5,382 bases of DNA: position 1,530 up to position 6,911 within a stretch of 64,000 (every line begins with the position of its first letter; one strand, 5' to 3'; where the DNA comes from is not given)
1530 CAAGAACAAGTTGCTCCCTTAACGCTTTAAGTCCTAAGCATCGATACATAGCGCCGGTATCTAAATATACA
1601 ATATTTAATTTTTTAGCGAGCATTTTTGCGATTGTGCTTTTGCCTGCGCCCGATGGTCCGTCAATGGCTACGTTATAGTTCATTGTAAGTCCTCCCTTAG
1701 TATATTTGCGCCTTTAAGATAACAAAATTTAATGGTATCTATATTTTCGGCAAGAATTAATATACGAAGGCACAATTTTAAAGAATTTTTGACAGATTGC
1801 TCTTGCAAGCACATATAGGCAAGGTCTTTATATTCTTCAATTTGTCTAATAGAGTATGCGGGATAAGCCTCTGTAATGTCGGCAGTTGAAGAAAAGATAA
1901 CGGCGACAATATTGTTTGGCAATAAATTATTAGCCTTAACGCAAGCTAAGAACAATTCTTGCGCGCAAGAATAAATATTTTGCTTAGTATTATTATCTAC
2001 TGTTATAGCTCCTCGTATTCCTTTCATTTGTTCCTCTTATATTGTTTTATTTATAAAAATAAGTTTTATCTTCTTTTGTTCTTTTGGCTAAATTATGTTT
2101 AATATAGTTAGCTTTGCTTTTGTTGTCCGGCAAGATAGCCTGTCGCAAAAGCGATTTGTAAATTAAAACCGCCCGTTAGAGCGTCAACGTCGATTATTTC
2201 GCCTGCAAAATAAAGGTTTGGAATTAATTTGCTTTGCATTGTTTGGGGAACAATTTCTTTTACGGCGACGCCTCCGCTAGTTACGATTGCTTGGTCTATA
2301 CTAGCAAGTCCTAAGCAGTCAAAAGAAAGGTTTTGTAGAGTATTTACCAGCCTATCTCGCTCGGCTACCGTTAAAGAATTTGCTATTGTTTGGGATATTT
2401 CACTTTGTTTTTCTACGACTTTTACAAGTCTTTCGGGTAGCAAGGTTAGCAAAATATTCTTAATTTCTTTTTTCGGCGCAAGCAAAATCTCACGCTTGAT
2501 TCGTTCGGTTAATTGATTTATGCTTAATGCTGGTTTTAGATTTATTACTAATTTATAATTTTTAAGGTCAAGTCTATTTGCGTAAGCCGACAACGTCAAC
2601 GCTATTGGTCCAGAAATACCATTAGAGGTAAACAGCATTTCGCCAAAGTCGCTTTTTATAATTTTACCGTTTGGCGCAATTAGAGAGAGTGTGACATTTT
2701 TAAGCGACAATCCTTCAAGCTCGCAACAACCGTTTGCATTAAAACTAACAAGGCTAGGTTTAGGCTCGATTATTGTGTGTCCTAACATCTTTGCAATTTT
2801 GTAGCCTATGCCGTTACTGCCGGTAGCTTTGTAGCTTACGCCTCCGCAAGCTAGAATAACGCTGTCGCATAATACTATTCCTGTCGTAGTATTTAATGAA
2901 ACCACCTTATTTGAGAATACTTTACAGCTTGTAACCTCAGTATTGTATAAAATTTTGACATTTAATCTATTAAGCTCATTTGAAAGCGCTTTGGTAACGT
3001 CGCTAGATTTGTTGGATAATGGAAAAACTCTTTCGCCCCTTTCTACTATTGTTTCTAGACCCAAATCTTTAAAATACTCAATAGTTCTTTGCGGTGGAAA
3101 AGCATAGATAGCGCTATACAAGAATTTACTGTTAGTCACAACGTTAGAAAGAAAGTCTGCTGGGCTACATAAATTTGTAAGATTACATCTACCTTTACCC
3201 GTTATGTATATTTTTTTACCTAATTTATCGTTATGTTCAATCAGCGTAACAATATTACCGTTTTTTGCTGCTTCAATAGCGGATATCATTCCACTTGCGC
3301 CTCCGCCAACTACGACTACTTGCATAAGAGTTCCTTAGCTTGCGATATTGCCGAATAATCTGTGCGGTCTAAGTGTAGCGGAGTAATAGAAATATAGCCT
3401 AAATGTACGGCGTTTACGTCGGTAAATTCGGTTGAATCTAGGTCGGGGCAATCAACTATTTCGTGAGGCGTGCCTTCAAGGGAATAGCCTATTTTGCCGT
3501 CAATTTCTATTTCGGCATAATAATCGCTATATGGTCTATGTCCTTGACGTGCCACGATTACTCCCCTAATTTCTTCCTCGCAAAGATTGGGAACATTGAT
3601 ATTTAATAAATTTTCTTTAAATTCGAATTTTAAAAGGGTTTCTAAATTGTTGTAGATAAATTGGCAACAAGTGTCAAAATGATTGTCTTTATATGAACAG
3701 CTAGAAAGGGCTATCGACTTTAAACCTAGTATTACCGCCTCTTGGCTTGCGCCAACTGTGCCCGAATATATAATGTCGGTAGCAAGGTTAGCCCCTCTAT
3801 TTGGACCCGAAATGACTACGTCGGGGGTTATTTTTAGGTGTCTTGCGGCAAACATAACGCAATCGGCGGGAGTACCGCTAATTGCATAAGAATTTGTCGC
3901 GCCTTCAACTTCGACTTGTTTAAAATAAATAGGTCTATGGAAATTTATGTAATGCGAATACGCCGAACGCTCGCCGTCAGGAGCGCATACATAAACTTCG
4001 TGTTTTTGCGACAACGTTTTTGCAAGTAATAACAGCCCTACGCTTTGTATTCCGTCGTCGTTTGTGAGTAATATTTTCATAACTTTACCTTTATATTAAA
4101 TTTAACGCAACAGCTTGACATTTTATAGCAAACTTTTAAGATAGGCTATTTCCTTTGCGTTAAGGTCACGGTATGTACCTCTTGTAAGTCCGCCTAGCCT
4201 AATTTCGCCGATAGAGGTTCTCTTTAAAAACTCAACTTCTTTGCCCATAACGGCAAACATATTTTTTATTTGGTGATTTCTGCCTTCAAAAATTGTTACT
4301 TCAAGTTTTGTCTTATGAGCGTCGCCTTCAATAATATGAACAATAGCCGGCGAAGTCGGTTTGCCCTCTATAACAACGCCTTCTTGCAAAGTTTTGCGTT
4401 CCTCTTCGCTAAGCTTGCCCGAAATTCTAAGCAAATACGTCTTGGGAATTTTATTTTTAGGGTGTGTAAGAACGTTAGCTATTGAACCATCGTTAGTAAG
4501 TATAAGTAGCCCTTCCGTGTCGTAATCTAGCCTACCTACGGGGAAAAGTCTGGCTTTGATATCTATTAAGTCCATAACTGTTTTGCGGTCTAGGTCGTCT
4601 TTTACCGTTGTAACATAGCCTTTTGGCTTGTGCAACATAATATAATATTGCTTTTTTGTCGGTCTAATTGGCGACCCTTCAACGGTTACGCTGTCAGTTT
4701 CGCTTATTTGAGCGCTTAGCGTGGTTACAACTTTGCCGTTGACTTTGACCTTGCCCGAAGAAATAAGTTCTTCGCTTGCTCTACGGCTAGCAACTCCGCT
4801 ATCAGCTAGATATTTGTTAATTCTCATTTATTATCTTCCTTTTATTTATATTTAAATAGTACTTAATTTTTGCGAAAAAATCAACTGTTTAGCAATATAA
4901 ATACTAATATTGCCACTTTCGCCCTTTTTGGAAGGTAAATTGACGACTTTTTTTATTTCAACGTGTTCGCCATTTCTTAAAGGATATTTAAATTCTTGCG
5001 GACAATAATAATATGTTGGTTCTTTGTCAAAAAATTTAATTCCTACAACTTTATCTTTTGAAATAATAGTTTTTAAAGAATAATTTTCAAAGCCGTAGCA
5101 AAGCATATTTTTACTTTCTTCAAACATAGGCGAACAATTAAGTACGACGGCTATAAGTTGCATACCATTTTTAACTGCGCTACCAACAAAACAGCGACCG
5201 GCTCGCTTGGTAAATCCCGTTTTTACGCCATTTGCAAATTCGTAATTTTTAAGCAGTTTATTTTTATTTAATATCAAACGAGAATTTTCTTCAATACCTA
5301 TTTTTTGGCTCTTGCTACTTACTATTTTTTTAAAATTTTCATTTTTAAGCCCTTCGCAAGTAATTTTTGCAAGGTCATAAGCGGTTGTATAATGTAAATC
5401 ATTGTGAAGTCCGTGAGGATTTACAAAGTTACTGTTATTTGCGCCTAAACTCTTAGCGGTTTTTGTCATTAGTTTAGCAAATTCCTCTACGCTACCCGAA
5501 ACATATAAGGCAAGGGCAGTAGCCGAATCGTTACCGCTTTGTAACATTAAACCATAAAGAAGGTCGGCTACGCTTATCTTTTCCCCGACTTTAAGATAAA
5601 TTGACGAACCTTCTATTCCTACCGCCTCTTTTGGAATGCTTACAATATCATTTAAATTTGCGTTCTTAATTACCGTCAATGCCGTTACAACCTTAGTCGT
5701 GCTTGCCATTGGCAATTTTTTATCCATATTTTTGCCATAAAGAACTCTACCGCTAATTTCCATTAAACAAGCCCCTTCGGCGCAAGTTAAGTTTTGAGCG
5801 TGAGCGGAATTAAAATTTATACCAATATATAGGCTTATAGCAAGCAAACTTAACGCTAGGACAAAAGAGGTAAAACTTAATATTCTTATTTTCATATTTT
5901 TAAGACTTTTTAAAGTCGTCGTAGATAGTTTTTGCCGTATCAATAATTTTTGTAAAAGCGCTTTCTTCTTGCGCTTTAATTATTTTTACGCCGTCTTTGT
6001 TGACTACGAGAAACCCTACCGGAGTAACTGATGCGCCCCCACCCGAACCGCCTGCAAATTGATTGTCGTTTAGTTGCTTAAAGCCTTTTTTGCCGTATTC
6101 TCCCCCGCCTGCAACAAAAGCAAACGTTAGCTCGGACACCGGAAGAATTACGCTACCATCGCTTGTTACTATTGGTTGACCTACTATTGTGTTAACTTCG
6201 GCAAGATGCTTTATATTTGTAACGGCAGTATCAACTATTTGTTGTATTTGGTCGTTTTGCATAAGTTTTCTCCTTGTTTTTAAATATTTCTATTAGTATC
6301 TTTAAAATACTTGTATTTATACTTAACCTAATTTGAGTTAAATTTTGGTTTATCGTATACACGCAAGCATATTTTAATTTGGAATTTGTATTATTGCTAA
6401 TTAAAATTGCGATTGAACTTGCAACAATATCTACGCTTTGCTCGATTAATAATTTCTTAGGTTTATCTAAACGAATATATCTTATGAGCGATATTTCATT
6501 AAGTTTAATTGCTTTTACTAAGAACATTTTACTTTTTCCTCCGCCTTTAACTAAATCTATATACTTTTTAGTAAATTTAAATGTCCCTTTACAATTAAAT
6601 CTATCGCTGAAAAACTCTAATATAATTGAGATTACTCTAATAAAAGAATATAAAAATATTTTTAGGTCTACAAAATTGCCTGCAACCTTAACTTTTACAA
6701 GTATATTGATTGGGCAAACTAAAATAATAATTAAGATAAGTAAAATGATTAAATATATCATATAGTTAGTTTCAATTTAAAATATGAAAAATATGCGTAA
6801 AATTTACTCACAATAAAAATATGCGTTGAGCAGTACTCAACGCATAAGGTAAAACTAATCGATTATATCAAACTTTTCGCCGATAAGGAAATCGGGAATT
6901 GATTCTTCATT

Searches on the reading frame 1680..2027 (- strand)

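Call 41: search_protein_families(library=pfam, proteins=[window:1680-2027:-], max_evalue=0.01)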
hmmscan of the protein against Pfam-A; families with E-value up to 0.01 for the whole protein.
window:1680-2027:- (115 aa): 1 family
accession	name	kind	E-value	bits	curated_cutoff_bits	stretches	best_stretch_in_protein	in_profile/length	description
PF07736.16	CM_1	-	1.6e-31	109.5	27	1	1-114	1-116/116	Chorismate mutase type I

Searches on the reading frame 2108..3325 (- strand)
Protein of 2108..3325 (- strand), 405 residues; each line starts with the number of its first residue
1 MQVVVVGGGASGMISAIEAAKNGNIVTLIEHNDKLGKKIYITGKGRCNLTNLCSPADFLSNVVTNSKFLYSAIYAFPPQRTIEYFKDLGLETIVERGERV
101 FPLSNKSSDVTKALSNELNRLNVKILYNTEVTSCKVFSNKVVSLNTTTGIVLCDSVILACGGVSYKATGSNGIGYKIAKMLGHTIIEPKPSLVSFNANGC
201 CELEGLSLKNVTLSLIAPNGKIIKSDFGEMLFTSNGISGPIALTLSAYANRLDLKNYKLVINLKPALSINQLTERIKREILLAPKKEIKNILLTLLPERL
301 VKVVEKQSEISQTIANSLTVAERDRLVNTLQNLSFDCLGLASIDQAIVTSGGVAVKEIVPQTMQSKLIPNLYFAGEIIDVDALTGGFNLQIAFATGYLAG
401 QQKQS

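Call 62: search_protein_families(library=ncbifam, proteins=[window:2108-3325:-], max_evalue=0.00001)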
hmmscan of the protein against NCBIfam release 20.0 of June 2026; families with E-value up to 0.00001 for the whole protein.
window:2108-3325:- (405 aa): 13 families
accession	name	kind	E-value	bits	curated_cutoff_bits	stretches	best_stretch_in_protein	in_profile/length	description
TIGR00275.1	TIGR00275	subfamily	3.9e-129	431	183.8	1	3-401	1-401/401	aminoacetone oxidase family FAD-binding enzyme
TIGR03862.1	flavo_PP4765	subfamily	5.1e-38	130.9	242.65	1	26-402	4-370/376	TIGR03862 family flavoprotein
NF006130.0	PRK08274.1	equivalog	1.8e-10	40.3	369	0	2-34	7-39/467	FAD-dependent tricarballylate dehydrogenase TcuA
TIGR01350.1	lipoamide_DH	equivalog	3.8e-10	39.1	408.8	0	2-36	3-36/461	dihydrolipoyl dehydrogenase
NF001933.0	PRK00711.1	subfamily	9.9e-10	38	383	0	109-170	202-263/429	D-amino acid dehydrogenase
NF045599.1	bili_reduct_long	exception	1.6e-08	33.3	750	0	2-42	383-423/641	bilirubin reductase, long form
NF005560.0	PRK07233.1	equivalog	1.7e-06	27.1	252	0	1-36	1-36/435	hypothetical protein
TIGR03997.1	mycofact_OYE_2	equivalog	1.9e-06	26.5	793.15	1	2-44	381-423/645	mycofactocin system FadH/OYE family oxidoreductase 2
TIGR02352.1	thiamin_ThiO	equivalog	2e-06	27.2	250.8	0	108-172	151-215/351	glycine oxidase ThiO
NF003585.0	PRK05249.1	equivalog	3.5e-06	25.9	465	0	2-40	8-46/464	Si-specific NAD(P)(+) transhydrogenase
NF045637.1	carotdesatCrtDProt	equivalog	5.7e-06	25.1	580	0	3-39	1-37/485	1-hydroxycarotenoid 3,4-desaturase CrtD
NF005882.1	PRK07843.1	equivalog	6.3e-06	24.9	788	0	2-37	3-38/547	3-oxosteroid 1-dehydrogenase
NF041853.1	hythiocyan_redase_MerA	equivalog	9.5e-06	24.7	650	0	85-162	179-254/440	hypothiocyanous acid reductase MerA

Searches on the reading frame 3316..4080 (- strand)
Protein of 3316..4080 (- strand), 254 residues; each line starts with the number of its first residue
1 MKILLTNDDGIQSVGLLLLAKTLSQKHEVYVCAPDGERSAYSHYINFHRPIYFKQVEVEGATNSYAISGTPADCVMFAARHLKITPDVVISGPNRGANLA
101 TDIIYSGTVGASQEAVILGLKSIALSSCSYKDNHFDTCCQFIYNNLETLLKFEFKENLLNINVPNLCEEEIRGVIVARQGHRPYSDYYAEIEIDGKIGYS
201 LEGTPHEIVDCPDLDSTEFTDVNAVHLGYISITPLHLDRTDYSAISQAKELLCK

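Call 62: search_protein_families(library=ncbifam, proteins=[window:3316-4080:-], max_evalue=0.00001)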
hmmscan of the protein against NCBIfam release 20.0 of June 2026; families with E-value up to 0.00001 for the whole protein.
window:3316-4080:- (254 aa): 13 families
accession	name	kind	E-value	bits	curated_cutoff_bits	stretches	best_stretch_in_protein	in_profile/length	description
NF010545.0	PRK13935.1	equivalog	8e-65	218.6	365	1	1-251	1-248/254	stationary phase survival protein SurE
NF001492.0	PRK00346.2-2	equivalog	1.8e-64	217.5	271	1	1-249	4-253/261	5'/3'-nucleotidase SurE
NF001490.0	PRK00346.1-4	equivalog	1.3e-62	211.3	233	1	1-251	1-250/254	5'/3'-nucleotidase SurE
NF010543.0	PRK13933.1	equivalog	9.5e-60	202.3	280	1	1-252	1-251/253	stationary phase survival protein SurE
NF001489.0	PRK00346.1-3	equivalog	4.8e-58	196.5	295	1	1-251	1-244/250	5'/3'-nucleotidase SurE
TIGR00087.1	surE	equivalog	3.7e-56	190.3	135.1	1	1-239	1-251/252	5'/3'-nucleotidase SurE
NF001494.0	PRK00346.2-4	equivalog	1.6e-50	172.1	313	1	2-250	3-255/259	5'/3'-nucleotidase SurE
NF001491.0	PRK00346.2-1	equivalog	2e-48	164.9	290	1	1-252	3-262/266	5'/3'-nucleotidase SurE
NF010542.0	PRK13932.1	equivalog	7.1e-46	156.6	436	1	2-248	11-254/261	stationary phase survival protein SurE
NF001488.0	PRK00346.1-1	equivalog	2.5e-45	154.8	396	1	1-251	1-243/253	5'/3'-nucleotidase SurE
NF001493.0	PRK00346.2-3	equivalog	3e-45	155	230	1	1-191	5-204/269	5'/3'-nucleotidase SurE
NF010541.0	PRK13931.1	equivalog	4.8e-35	121.2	422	1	1-250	1-258/261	5'/3'-nucleotidase SurE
NF010544.0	PRK13934.1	equivalog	1.6e-32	112.7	325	1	1-239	1-241/266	stationary phase survival protein SurE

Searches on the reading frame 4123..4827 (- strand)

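Call 62: search_protein_families(library=ncbifam, proteins=[window:4123-4827:-], max_evalue=0.00001)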
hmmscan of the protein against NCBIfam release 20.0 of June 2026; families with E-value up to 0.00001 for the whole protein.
window:4123-4827:- (234 aa): 7 families
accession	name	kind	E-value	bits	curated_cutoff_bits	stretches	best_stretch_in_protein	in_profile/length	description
TIGR00093.1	TIGR00093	subfamily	1.6e-48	164.5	109.3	1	66-223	1-160/161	pseudouridine synthase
NF008097.0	PRK10839.1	equivalog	2e-43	148.7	275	1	1-230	1-230/232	16S rRNA pseudouridine(516) synthase RsuA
NF007784.0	PRK10475.1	equivalog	3.1e-41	141.3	318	1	1-230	7-232/290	23S rRNA pseudouridine(2604) synthase RluF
NF007976.1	PRK10700.1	equivalog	2.5e-36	125.3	290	1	3-233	5-243/291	23S rRNA pseudouridine(2605) synthase RluB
NF008487.1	PRK11394.1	equivalog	1.6e-22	80.1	284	1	61-222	29-204/206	23S rRNA pseudouridine(2457) synthase RluE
TIGR00005.1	rluA_subfam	subfamily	3.7e-13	49.4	192.7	1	2-195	7-234/298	RluA family pseudouridine synthase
NF049952.1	23rRNACMtaseTlyA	equivalog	6.8e-06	25.7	250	0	1-86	1-83/236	23S rRNA (cytidine-2'-O)-methyltransferase TlyA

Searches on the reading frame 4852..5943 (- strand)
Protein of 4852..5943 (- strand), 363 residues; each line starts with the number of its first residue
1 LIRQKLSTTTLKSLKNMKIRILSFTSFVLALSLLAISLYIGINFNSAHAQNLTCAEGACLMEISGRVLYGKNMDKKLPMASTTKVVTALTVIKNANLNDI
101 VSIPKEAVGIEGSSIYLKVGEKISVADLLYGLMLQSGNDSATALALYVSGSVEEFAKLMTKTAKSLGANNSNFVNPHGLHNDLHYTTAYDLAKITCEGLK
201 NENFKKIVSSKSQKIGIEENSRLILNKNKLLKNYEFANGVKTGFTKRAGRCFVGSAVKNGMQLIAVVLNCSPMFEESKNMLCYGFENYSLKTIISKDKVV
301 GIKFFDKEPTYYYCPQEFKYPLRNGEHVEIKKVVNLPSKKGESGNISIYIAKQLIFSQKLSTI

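Call 62: search_protein_families(library=ncbifam, proteins=[window:4852-5943:-], max_evalue=0.00001)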
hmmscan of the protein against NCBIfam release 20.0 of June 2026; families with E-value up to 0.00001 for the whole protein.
window:4852-5943:- (363 aa): 7 families
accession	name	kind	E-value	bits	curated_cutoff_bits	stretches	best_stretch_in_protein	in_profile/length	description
NF007445.0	PRK10001.1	equivalog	4.1e-35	121.3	765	1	58-298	42-295/400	serine-type D-Ala-D-Ala carboxypeptidase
NF008489.0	PRK11397.1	equivalog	1.7e-33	116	610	1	30-332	9-330/389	serine-type D-Ala-D-Ala carboxypeptidase DacD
NF008059.0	PRK10793.1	equivalog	9.4e-32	110.2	694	1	57-291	48-295/403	D-alanyl-D-alanine carboxypeptidase DacA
NF038273.1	strep_PBP3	exception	5.2e-28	98.2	490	1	37-301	10-305/407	D-alanyl-D-alanine carboxypeptidase PBP3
NF000471.1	vanY_of_D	exception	3.4e-27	95.6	625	1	50-269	95-334/354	transpeptidase-like D-Ala-D-Ala carboxypeptidase VanY-D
NF008668.0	PRK11669.1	equivalog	2e-24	86.3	294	1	22-269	10-262/316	D-alanyl-D-alanine endopeptidase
NF038258.2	PBP4_Staph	exception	9.4e-18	64.2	500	1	56-276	42-285/366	penicillin-binding protein PBP4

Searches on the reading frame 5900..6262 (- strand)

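Call 41: search_protein_families(library=pfam, proteins=[window:5900-6262:-], max_evalue=0.01)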
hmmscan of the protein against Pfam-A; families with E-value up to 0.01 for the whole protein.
window:5900-6262:- (120 aa): 1 family
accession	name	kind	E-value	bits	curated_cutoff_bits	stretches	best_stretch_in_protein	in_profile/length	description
PF09579.15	Spore_YtfJ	-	6.9e-24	84.4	25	1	31-113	1-79/81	Sporulation protein YtfJ (Spore_YtfJ)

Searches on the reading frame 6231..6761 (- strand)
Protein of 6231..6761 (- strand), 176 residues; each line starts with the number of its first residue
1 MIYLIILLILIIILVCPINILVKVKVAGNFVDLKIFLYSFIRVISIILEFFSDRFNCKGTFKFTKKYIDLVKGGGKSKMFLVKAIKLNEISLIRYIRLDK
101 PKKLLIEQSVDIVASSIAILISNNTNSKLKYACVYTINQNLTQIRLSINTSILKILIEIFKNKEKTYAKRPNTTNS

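Call 42: search_protein_families(library=pfam, proteins=[window:6231-6761:-], max_evalue=0.01)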
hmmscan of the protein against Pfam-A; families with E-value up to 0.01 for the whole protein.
window:6231-6761:- (176 aa): 1 family
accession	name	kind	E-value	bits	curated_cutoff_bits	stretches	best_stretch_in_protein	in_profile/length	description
PF19192.6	Response_reg_2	-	0.002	18.8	27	1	120-168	111-162/180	Response receiver domain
